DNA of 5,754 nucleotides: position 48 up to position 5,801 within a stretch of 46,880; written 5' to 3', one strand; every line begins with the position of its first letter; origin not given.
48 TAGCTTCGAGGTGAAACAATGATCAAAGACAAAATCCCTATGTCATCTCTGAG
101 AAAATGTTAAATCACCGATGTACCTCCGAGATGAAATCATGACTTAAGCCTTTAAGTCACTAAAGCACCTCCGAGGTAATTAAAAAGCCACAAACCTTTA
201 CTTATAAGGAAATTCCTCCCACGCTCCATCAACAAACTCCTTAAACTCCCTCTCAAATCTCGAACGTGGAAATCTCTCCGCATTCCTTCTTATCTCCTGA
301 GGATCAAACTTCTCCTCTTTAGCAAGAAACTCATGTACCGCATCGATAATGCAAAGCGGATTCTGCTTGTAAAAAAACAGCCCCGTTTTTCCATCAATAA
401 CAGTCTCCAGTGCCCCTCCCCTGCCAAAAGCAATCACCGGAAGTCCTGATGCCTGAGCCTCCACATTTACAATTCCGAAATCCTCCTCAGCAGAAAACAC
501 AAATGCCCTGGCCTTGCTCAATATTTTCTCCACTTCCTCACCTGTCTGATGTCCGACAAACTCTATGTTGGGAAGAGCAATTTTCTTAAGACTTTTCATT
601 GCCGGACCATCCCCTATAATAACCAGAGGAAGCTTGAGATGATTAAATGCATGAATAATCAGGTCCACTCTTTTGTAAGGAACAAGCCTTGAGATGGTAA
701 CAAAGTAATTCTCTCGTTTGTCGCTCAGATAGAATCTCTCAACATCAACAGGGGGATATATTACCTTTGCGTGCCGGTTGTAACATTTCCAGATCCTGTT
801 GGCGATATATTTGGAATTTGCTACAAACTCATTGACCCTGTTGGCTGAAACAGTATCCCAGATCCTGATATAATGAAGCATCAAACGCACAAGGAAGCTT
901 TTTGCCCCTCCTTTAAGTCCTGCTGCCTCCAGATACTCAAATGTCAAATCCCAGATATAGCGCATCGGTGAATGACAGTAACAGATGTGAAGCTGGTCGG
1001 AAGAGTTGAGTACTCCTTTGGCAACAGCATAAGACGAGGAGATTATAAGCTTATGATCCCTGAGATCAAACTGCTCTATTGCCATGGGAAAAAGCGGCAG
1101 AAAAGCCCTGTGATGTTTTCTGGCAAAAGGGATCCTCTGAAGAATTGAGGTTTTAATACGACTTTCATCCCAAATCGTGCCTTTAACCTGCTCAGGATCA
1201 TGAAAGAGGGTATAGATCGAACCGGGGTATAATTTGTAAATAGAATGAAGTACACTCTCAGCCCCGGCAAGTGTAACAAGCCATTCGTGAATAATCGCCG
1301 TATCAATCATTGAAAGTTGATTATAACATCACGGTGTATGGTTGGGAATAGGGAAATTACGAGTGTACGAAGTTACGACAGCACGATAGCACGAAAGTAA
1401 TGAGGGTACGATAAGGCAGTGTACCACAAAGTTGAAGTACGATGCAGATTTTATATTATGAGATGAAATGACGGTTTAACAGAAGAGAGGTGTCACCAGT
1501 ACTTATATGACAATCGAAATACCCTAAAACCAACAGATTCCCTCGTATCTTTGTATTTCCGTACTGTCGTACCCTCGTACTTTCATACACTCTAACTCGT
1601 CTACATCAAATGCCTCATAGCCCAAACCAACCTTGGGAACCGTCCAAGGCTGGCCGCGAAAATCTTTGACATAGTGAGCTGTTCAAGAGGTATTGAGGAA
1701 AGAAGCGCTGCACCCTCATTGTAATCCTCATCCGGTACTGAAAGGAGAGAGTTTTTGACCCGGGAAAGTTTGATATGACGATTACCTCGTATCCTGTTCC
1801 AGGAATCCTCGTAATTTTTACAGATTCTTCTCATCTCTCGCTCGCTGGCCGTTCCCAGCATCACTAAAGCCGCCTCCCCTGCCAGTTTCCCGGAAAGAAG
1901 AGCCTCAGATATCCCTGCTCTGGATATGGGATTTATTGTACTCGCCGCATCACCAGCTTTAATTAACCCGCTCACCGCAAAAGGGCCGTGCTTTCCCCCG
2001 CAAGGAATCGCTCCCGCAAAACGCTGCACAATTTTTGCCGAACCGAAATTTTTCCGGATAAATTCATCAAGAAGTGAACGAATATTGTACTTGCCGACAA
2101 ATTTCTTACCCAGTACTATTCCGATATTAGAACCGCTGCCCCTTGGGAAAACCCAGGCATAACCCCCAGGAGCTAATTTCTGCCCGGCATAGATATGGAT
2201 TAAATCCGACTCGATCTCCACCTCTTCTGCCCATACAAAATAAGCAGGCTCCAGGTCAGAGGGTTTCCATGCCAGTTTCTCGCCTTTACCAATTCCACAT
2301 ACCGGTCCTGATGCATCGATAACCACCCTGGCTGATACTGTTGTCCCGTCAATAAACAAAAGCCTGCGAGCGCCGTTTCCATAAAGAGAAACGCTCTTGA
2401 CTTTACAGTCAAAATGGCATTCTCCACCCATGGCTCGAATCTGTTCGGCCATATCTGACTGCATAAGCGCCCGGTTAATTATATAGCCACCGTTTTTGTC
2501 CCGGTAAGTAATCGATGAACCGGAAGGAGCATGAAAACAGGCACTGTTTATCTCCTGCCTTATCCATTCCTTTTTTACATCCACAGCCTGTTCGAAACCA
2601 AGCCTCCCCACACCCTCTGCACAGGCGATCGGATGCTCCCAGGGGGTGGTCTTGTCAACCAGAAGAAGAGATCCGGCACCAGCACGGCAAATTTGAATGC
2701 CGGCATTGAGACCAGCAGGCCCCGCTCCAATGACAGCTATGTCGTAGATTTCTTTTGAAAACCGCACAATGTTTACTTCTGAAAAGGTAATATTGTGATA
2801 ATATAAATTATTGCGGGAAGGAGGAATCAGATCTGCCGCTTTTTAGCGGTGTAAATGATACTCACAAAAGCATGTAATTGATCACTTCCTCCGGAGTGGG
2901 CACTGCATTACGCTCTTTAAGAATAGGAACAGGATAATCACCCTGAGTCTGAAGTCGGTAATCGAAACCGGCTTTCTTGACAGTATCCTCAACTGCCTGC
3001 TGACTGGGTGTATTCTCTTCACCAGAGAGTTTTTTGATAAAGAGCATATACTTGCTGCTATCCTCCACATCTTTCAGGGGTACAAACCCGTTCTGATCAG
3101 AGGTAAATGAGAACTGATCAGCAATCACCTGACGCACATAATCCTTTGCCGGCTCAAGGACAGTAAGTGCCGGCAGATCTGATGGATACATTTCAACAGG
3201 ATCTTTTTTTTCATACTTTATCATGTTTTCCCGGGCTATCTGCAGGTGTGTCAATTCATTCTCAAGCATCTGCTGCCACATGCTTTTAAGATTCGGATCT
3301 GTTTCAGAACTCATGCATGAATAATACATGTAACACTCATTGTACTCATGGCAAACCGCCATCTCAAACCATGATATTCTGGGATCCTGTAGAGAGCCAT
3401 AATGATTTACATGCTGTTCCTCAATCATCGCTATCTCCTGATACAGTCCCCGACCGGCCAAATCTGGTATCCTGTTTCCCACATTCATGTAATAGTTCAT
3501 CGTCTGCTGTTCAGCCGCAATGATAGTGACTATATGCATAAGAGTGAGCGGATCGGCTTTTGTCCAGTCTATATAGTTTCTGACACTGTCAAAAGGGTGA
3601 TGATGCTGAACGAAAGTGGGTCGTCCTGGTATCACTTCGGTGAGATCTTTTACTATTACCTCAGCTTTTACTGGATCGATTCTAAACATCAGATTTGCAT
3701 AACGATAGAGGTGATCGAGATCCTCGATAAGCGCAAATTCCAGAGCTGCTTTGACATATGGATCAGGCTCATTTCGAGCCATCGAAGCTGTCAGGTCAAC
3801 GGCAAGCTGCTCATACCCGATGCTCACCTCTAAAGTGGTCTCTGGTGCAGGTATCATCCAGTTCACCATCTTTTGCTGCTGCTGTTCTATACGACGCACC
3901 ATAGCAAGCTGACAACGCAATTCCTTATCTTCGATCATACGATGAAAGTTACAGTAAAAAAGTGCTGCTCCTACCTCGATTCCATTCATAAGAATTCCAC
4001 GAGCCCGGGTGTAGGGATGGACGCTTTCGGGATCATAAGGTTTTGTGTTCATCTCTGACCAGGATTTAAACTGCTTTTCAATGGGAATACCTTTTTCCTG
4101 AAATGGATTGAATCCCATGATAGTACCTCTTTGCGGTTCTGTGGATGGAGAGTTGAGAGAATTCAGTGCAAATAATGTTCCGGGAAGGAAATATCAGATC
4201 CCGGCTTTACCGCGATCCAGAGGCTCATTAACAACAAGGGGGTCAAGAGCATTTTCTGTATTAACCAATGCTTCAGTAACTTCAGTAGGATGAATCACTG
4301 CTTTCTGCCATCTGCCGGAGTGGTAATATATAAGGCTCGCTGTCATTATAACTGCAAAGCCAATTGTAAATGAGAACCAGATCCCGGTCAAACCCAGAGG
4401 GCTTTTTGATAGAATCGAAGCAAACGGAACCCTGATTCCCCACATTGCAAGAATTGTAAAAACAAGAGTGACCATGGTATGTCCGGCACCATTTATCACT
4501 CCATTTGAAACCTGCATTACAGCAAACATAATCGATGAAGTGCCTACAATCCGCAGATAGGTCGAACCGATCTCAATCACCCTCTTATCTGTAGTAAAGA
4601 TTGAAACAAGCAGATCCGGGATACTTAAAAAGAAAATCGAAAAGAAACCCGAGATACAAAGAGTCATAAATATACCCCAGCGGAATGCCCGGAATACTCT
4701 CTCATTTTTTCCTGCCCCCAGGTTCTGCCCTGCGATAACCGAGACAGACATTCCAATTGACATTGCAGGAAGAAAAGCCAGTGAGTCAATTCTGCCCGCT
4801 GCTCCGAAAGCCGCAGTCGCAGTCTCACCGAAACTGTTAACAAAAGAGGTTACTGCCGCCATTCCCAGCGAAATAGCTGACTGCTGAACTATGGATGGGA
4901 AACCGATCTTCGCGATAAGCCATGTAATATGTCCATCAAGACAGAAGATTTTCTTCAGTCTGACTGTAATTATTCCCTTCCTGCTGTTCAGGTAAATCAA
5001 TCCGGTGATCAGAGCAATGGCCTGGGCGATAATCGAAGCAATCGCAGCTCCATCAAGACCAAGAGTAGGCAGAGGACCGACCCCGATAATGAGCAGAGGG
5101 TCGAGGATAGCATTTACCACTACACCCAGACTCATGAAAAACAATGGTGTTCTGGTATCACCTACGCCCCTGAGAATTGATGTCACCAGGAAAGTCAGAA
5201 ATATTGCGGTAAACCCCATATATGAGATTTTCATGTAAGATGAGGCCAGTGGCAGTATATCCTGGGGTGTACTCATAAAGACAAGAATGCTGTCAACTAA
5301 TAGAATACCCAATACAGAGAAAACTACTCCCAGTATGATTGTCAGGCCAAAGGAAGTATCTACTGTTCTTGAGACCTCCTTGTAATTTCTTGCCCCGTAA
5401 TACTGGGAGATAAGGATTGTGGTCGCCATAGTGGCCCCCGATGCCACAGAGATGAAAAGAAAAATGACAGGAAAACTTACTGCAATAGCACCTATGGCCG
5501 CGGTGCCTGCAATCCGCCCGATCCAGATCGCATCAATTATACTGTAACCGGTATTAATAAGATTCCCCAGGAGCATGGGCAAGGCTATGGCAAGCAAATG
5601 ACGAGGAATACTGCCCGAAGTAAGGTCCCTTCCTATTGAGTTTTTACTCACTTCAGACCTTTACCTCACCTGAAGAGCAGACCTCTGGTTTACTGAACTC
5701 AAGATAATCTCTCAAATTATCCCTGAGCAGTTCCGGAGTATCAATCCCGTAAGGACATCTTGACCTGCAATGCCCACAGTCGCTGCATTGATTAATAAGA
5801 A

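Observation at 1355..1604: Inverted pair of 8-bp-phased arrays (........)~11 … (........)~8 flanking a ~95-bp core, between the glycosyltransferase and oxidoreductase genes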

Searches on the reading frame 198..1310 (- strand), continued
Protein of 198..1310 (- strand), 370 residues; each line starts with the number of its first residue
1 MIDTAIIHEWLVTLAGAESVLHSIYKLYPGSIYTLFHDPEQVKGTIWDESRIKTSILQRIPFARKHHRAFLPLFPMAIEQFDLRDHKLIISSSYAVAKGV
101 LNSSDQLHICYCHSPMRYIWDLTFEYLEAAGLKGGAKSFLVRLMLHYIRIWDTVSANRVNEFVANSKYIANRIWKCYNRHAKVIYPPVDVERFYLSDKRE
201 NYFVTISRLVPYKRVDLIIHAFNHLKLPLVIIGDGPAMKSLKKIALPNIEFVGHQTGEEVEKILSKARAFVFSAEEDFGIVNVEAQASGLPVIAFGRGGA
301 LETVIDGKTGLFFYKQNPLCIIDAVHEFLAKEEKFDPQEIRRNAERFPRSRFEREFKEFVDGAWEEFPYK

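Call 42: find_encoding_contigs(protein=P0122, flank=10000, max_places=4)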
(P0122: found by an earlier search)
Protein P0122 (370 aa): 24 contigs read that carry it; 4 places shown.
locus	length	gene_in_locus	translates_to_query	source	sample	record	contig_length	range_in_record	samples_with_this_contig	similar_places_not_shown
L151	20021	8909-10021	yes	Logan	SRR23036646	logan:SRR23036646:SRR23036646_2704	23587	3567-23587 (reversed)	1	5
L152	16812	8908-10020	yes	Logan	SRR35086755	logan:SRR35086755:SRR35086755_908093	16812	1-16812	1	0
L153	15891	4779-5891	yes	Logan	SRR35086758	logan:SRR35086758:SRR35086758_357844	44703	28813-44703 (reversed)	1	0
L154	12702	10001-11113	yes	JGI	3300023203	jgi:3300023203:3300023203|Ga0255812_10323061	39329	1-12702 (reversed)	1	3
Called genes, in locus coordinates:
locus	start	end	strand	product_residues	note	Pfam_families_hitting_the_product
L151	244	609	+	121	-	PF01022:HTH_5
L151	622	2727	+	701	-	PF00403:HMA (weak), PF00122:E1-E2_ATPase, PF00702:Hydrolase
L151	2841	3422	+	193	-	-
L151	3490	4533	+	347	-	PF00248:Aldo_ket_red, PF13183:Fer4_8 (weak), PF13187:Fer4_9 (weak), PF13534:Fer4_17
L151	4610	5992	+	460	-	PF01554:MatE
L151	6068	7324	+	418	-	-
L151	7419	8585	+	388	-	PF05834:Lycopene_cycl, PF01266:DAO (weak), PF22578:GGR_cat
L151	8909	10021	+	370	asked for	PF13439:Glyco_transf_4 (weak), PF00534:Glycos_transf_1, PF13692:Glyco_trans_1_4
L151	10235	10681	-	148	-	PF03479:PCC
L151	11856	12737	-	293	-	PF02535:Zip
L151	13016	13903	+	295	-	-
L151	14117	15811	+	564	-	PF03321:GH3, PF23571:GH3_M, PF23572:GH3_C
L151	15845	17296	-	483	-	PF13537:GATase_7 (weak)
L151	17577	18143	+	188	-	PF07963:N_methyl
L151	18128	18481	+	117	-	-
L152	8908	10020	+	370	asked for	PF13439:Glyco_transf_4 (weak), PF00534:Glycos_transf_1, PF13692:Glyco_trans_1_4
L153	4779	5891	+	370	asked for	PF13439:Glyco_transf_4 (weak), PF00534:Glycos_transf_1, PF13692:Glyco_trans_1_4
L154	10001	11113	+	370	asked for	PF13439:Glyco_transf_4 (weak), PF00534:Glycos_transf_1, PF13692:Glyco_trans_1_4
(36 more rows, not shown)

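Call 78: search_protein_families(library=ncbifam, proteins=[window:198-1310:-], max_evalue=0.001)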
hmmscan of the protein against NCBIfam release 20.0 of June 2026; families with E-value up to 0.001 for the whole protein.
window:198-1310:- (370 aa): 27 families (the best 25 are shown)
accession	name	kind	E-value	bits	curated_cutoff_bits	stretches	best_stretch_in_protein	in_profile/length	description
TIGR03999.1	thiol_BshA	equivalog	2.6e-14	52.9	273.7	1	190-353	189-358/375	N-acetyl-alpha-D-glucosaminyl L-malate synthase BshA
NF053787.1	GlcN_PG_synth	equivalog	4.1e-12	45.6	480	1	200-346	197-341/361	N-acetylglucosaminyl phosphatidylglycerol synthase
TIGR03088.1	stp2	hypoth_equivalog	5.2e-12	45.5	409.05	1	139-334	128-341/374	TIGR03088 family PEP-CTERM/XrtA system glycosyltransferase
TIGR03449.1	mycothiol_MshA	equivalog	1.2e-10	40.9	462.5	1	258-334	295-372/406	D-inositol-3-phosphate glycosyltransferase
NF038255.1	exopoly_VpsD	equivalog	3.3e-10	39.4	300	1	145-340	143-359/381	VpsD family glycosyltransferase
TIGR02149.1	glgA_Coryne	subfamily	2.1e-09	37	302.4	1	257-317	274-335/391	glycogen synthase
NF041876.1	EPS_EpsE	equivalog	5.7e-09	35.7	400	1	248-334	277-364/389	exopolysaccharide biosynthesis GT4 family glycosyltransferase EpsE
NF047880.1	glyco_SdgA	exception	9.2e-09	34.4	800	1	188-336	303-461/488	serine-aspartate repeat adhesin O-glycosyltransferase SdgA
NF041879.1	EPS_EpsH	equivalog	4.5e-08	32.2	800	1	205-352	242-396/431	exopolysaccharide biosynthesis glycosyltransferase EpsH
TIGR04047.1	MSMEG_0565_glyc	hypoth_equivalog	1.7e-07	30.7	259.85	1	252-334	262-344/373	MSMEG_0565 family glycosyltransferase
NF012028.0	PRK15484.1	subfamily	2.7e-07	30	618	1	205-345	198-355/380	lipopolysaccharide N-acetylglucosaminyltransferase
NF047684.1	TeichurnBiosyTuaC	equivalog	5.1e-07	29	550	1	201-333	220-356/391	teichuronic acid biosynthesis protein TuaC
TIGR04157.1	glyco_rSAM_CFB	subfamily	5.2e-07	29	400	1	197-311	224-346/406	TIGR04157 family glycosyltransferase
TIGR02095.1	glgA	subfamily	1.1e-06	27.5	328.45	1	192-327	285-437/477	glycogen/starch synthase, ADP-glucose type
NF041010.1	glycosy_Agl16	equivalog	1.5e-06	27.3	575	1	156-328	131-315/352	glycosylation protein Agl16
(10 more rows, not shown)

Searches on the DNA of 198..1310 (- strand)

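Call 50: search_rna_families(sources=[L212, L255, L232, L166, L248, L250, L154], threshold=gathering)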
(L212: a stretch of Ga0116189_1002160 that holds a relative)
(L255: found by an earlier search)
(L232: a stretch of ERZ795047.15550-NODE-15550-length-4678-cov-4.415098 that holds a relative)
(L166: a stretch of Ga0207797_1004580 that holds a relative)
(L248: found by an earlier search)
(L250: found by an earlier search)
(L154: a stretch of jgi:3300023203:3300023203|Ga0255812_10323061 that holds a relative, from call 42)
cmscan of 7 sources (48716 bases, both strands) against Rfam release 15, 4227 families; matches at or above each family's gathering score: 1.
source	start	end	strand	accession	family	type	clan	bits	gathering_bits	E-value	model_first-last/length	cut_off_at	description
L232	623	721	+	RF00169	Bacteria_small_SRP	Gene;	CL00003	65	40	3.3e-12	1-97/97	no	Bacterial small signal recognition particle RNA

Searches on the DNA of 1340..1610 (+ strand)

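Call 33: search_dna_similar(query=window:1340-1610:+, collection=plasmids, mode=distant, max_evalue=1)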
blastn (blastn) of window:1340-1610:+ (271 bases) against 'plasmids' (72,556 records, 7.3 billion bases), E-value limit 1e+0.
No match.

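Call 34: search_dna_similar(query=window:1340-1610:+, collection=phages, mode=distant, max_evalue=1)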
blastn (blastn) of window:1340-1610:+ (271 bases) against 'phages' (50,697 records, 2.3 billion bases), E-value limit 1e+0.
No match.
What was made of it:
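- On Partition centromere or plasmid iterons (parC, parH, parS, Rep iterons): No blastn match to plasmid or phage records (calls 33, 34).
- There is no similarity to plasmid or phage records (calls 33, 34).
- Tried and rejected: Plasmid or phage relatedness: blastn 'distant' mode found no match (calls 33, 34).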

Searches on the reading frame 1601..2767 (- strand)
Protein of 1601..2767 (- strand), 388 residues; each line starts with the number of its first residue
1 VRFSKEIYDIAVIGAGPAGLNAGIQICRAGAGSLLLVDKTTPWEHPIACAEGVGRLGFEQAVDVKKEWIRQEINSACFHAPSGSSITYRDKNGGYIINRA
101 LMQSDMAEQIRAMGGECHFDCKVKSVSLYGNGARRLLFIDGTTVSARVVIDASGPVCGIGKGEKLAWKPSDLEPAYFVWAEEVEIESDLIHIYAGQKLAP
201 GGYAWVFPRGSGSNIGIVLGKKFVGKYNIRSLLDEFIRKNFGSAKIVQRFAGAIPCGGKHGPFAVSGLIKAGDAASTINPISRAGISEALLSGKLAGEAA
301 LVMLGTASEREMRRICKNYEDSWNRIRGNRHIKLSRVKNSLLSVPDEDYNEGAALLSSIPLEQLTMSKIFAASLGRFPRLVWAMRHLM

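Call 8: search_protein_families(library=pfam, proteins=[window:1601-2767:-])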
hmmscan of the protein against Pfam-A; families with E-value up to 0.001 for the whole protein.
window:1601-2767:- (388 aa): 7 families
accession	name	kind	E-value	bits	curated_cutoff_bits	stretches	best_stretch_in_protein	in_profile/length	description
PF22578.2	GGR_cat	-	5.9e-15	55.3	27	1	172-253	2-87/88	Geranylgeranyl reductase catalytic domain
PF01266.30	DAO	-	1.1e-08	35.4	27.9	1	63-263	113-319/353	FAD dependent oxidoreductase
PF05834.18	Lycopene_cycl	-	5.4e-08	32.8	23.4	1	9-154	1-140/380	Lycopene cyclase protein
PF12831.13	FAD_oxidored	-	4.6e-05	23.3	27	1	9-154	1-145/416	FAD dependent oxidoreductase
PF00890.30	FAD_binding_2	-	5e-05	23.1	20.4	1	9-53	1-44/414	FAD binding domain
PF03486.20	HI0933_like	-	0.00069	19.6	50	0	9-69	2-60/244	HI0933-like protein Rossmann domain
PF07992.20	Pyr_redox_2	-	0.001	19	26.1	0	8-48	1-42/291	Pyridine nucleotide-disulphide oxidoreductase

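Call 12: find_related_loci(query=window:1601-2767:-, collection=genome_contigs, flank=4000)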
Query window:1601-2767:- (388 aa) in genome_contigs; peptide patterns used: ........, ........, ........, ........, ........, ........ (x = any residue, [..] = any of these).
51 stretches matched a pattern; 1 encode a relative of the query (tblastn E <= 1e-3); 1 distinct loci.
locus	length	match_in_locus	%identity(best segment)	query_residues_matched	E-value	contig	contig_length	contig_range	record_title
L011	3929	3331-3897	94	1-189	4e-122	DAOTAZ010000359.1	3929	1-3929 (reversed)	MAG TPA_asm: Chitinispirillaceae bacterium isolate AMR_MDS_2020 NODE_18617_length_3929_cov_3.801239, whole genome shotgu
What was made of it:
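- Tried and rejected: genome_contigs scan with the GGR protein: it returned one contig that ends before the spacer (call 12).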

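Call 78: search_protein_families(library=ncbifam, proteins=[window:1601-2767:-], max_evalue=0.001)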
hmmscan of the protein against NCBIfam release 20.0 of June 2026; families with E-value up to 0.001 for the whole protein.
window:1601-2767:- (388 aa): 15 families
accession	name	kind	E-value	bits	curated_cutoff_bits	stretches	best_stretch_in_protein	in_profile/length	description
TIGR02032.1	GG-red-SF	subfamily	2.7e-46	158.6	158.8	1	8-300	1-297/297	geranylgeranyl reductase family protein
NF041160.1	DGGPL_Thplmales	equivalog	4.3e-33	114.8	780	1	7-387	3-395/396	digeranylgeranylglycerophospholipid reductase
NF041080.1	DGGGPL_reductase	equivalog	1.6e-27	96.5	580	1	8-350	2-359/447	digeranylgeranylglycerophospholipid reductase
TIGR02023.1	BchP-ChlP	subfamily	4.6e-18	65.4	343.3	1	8-325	1-323/388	geranylgeranyl diphosphate reductase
NF045655.1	MkRedMenJ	equivalog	1.3e-12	47.3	700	1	8-299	5-314/406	menaquinone reductase MenJ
NF041385.1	Dggglyphlred_Halo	equivalog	7.2e-12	44.5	700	1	6-359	3-372/405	digeranylgeranylglycerophospholipid reductase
NF038174.1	maturase_GoxB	equivalog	2.4e-11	43.3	400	1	9-161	2-159/358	glycine oxidase maturase GoxB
NF049967.1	QhpG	equivalog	7.4e-11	41.6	240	1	10-319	1-302/423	flavin-dependent monooxygenase QhpG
TIGR02028.1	ChlP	equivalog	9.6e-09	34.5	505.3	1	185-324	190-328/398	geranylgeranyl reductase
NF038171.1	maturase_LodB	equivalog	2.5e-08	33.4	400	0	9-161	1-165/361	lysine-epsilon-oxidase maturase LodB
NF005691.0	PRK07494.1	equivalog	6.3e-06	25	459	1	4-42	5-42/404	UbiH/UbiF family hydroxylase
TIGR03143.1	AhpF_homolog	hypoth_equivalog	9e-05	21.2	687.65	1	5-36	2-33/555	putative alkyl hydroperoxide reductase F subunit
NF008425.0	PRK11259.1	equivalog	0.00021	20.3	257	0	6-42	3-38/377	N-methyl-L-tryptophan oxidase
NF045687.1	LycopCycCtrL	equivalog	0.00022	20.3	500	1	8-154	2-139/410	lycopene beta cyclase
TIGR01292.1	TRX_reduct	equivalog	0.00022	20.2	343.45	0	8-37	1-30/300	thioredoxin-disulfide reductase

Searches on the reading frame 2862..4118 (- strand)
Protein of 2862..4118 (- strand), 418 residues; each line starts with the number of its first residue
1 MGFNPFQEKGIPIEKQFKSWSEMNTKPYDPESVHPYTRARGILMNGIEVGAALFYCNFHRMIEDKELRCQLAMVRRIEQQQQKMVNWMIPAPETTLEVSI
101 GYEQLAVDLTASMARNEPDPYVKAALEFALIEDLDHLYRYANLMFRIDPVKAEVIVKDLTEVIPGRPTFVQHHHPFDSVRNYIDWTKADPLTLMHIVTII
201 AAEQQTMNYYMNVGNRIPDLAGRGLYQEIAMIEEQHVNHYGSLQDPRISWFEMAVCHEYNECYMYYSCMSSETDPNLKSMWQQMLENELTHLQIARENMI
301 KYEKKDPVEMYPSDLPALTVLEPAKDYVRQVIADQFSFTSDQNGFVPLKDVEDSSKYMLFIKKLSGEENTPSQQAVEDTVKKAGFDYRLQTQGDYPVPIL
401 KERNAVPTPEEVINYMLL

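Call 8: search_protein_families(library=pfam, proteins=[window:2862-4118:-])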
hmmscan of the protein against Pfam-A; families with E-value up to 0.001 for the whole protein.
window:2862-4118:- (418 aa): 0 families

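Call 78: search_protein_families(library=ncbifam, proteins=[window:2862-4118:-], max_evalue=0.001)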
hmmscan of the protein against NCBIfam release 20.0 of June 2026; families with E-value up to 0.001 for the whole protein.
window:2862-4118:- (418 aa): 1 family
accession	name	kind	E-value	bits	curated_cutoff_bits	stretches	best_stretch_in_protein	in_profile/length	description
NF045676.1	FeExpMbfA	equivalog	0.00088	18.8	450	0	199-245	103-149/318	iron exporter MbfA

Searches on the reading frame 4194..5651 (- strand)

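Call 8: search_protein_families(library=pfam, proteins=[window:4194-5651:-])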
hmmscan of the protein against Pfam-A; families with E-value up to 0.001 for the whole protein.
window:4194-5651:- (485 aa): 1 family
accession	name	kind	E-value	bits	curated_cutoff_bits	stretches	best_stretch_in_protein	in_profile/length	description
PF01554.23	MatE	-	6e-62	208.5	24.9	2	25-186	1-161/161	MatE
